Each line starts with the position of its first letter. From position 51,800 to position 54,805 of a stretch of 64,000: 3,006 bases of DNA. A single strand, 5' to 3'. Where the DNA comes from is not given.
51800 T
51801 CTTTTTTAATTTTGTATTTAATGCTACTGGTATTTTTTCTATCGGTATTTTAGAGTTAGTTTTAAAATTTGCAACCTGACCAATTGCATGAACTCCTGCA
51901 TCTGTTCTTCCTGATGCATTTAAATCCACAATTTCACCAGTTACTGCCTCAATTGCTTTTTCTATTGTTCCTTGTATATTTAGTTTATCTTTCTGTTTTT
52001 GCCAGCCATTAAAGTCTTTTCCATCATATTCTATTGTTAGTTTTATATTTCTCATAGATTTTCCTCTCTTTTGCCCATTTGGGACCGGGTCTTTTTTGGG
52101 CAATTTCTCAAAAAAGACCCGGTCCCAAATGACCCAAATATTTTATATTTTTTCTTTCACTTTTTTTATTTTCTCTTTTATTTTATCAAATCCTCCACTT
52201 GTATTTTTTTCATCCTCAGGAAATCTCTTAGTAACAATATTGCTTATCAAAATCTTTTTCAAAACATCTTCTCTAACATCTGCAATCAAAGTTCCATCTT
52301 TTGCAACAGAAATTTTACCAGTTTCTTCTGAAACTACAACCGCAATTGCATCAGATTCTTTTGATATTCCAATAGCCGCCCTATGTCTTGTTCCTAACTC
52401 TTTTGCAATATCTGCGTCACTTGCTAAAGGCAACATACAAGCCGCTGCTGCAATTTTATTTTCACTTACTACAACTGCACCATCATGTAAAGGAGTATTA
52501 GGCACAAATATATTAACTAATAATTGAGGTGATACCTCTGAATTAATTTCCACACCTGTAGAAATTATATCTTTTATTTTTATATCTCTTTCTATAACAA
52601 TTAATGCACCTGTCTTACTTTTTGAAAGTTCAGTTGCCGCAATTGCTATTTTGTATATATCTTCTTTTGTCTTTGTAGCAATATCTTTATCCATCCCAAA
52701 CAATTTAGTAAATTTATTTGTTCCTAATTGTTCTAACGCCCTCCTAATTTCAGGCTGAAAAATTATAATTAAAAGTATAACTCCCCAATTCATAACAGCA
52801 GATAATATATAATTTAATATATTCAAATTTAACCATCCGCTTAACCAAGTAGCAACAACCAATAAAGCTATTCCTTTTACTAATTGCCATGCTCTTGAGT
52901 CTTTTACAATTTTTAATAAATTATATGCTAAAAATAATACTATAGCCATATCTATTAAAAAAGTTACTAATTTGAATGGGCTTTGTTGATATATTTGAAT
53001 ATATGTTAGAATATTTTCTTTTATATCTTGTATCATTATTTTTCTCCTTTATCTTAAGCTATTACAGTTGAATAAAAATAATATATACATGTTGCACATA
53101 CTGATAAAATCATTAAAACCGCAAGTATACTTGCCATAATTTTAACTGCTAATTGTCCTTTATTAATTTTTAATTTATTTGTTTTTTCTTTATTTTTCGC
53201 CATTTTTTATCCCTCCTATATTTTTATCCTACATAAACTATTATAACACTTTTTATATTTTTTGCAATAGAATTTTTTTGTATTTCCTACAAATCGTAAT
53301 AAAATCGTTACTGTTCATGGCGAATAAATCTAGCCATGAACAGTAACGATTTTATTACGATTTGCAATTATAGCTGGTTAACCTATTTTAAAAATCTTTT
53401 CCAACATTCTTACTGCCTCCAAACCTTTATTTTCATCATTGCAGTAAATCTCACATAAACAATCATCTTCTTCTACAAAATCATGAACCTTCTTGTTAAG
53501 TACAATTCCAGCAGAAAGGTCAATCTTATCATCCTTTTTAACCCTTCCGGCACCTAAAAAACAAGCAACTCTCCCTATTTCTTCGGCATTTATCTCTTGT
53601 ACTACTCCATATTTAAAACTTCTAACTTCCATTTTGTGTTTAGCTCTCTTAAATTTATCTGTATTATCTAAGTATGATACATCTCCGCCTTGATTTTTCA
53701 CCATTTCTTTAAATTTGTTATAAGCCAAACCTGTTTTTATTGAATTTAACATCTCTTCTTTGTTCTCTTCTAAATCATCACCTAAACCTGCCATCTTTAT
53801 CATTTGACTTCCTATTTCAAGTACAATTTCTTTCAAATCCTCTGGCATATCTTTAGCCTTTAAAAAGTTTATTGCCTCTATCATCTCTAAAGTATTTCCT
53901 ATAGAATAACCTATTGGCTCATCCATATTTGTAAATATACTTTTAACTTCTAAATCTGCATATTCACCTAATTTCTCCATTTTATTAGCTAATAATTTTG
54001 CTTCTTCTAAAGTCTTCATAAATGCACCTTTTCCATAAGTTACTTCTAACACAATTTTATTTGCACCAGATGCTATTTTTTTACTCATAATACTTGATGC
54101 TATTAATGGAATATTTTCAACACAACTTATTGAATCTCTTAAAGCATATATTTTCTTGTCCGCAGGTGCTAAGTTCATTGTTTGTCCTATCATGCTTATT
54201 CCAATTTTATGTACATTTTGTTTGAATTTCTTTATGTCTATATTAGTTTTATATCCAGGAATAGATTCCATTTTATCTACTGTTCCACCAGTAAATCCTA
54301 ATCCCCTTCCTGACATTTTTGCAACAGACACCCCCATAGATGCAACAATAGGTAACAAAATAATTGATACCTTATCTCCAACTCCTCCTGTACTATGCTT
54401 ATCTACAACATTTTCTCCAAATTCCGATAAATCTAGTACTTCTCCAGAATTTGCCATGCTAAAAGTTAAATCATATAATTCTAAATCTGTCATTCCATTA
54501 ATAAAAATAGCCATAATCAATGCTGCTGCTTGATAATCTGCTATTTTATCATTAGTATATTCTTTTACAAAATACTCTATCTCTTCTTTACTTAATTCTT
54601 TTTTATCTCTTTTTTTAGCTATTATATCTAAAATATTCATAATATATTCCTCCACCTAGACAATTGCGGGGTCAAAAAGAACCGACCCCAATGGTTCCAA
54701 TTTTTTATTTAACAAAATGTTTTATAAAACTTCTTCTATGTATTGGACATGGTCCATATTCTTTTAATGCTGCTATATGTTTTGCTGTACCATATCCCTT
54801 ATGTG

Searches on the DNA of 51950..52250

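Call 58: search_rna_families(source=window, start=51950, end=52250, threshold=evalue, max_evalue=10)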
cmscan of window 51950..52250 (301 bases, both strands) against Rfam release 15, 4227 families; matches with E-value up to 10: 7.
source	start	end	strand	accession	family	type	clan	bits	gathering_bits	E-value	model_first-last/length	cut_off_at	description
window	52069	52138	+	RF03366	mir-3122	Gene; miRNA;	-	24.7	92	0.02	1-73/73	no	mir-3122 microRNA precursor family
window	52076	52131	+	RF04097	MIR2630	Gene; miRNA;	-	24.4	144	0.0058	23-206/229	no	MIR2630 microRNA precursor family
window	52069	52138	-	RF04174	MIR4208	Gene; miRNA;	-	22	140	0.37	1-191/191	no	MIR4208 microRNA precursor family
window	52070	52132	-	RF03926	MIR1435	Gene; miRNA;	-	21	94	0.74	5-186/186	no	MIR1435 microRNA precursor family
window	52075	52132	-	RF04128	MIR8562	Gene; miRNA;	-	20.8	211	0.085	1-242/242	no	MIR8562 microRNA precursor family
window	52076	52129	+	RF01494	rliD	Gene; antisense;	-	18.5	50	0.0037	268-327/327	no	Listeria sRNA rliD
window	52075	52132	-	RF04207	MIR5048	Gene; miRNA;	-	11.3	160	1.6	1-356/356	no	MIR5048 microRNA precursor family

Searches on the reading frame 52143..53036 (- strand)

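Call 13: search_protein_families(library=ncbifam, proteins=[window:52143-53036:-], max_evalue=0.00001)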
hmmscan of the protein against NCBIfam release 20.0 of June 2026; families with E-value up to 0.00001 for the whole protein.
window:52143-53036:- (297 aa): 5 families
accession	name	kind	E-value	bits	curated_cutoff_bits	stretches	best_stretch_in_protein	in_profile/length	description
TIGR00159.1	TIGR00159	equivalog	2.3e-73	246.6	188.8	1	26-266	13-249/254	diadenylate cyclase CdaA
NF038328.1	c-di-AMP_CdaS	exception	1.2e-45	155.4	225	1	126-250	63-187/191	sporulation-specific diadenylate cyclase CdaS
NF038327.1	c-di-AMP_CdaM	exception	1.6e-37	129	225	1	80-255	5-178/196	diadenylate cyclase CdaM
NF010009.0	PRK13482.1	equivalog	1e-14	54.5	201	1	139-248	31-136/357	DNA integrity scanning diadenylate cyclase DisA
NF041371.1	Diadnylcyc_Halo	equivalog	3.5e-12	46.2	430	1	173-254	182-265/270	diadenylate cyclase DacZ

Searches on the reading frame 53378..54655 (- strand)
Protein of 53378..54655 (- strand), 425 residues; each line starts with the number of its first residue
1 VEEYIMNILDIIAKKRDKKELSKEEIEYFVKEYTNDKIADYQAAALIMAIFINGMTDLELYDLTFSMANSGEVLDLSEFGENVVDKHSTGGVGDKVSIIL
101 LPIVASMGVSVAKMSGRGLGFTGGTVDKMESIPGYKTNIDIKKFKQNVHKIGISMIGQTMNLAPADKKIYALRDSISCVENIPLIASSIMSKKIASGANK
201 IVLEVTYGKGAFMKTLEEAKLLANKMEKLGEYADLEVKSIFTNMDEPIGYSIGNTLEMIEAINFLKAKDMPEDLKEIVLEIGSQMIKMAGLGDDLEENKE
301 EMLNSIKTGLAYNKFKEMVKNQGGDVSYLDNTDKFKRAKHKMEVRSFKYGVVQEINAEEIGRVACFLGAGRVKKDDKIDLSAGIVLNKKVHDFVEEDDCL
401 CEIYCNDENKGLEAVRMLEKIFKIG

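Call 13: search_protein_families(library=ncbifam, proteins=[window:53378-54655:-], max_evalue=0.00001)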
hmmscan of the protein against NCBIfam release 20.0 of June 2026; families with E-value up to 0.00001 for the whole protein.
window:53378-54655:- (425 aa): 9 families
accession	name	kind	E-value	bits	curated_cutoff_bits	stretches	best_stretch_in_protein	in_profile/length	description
TIGR02644.1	Y_phosphoryl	subfamily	9.2e-159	528.7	409.05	1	9-424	2-416/417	pyrimidine-nucleoside phosphorylase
NF004747.0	PRK06078.1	equivalog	4.1e-152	506.7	559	1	6-411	1-405/434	pyrimidine-nucleoside phosphorylase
NF004490.0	PRK05820.1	equivalog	1.4e-146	488.6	269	1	6-424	3-422/439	thymidine phosphorylase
TIGR02643.1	T_phosphoryl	equivalog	1.4e-118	396.5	570.7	1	10-424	5-422/437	thymidine phosphorylase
TIGR02645.1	ARCH_P_rylase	hypoth_equivalog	1.1e-75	255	434.6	1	9-416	87-481/493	putative thymidine phosphorylase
NF003338.0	PRK04350.1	subfamily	5.7e-75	252.6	434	1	9-419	93-487/502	thymidine phosphorylase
TIGR03327.1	AMP_phos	equivalog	6e-75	252.7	535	1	9-417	88-483/500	AMP phosphorylase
TIGR01245.1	trpD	equivalog_domain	1.2e-14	54.4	199.05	1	16-156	5-146/330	anthranilate phosphoribosyltransferase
NF011201.0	PRK14607.1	equivalog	2.1e-13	49.8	670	1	5-174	192-360/534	bifunctional anthranilate synthase component II/anthranilate phosphoribosyltransferase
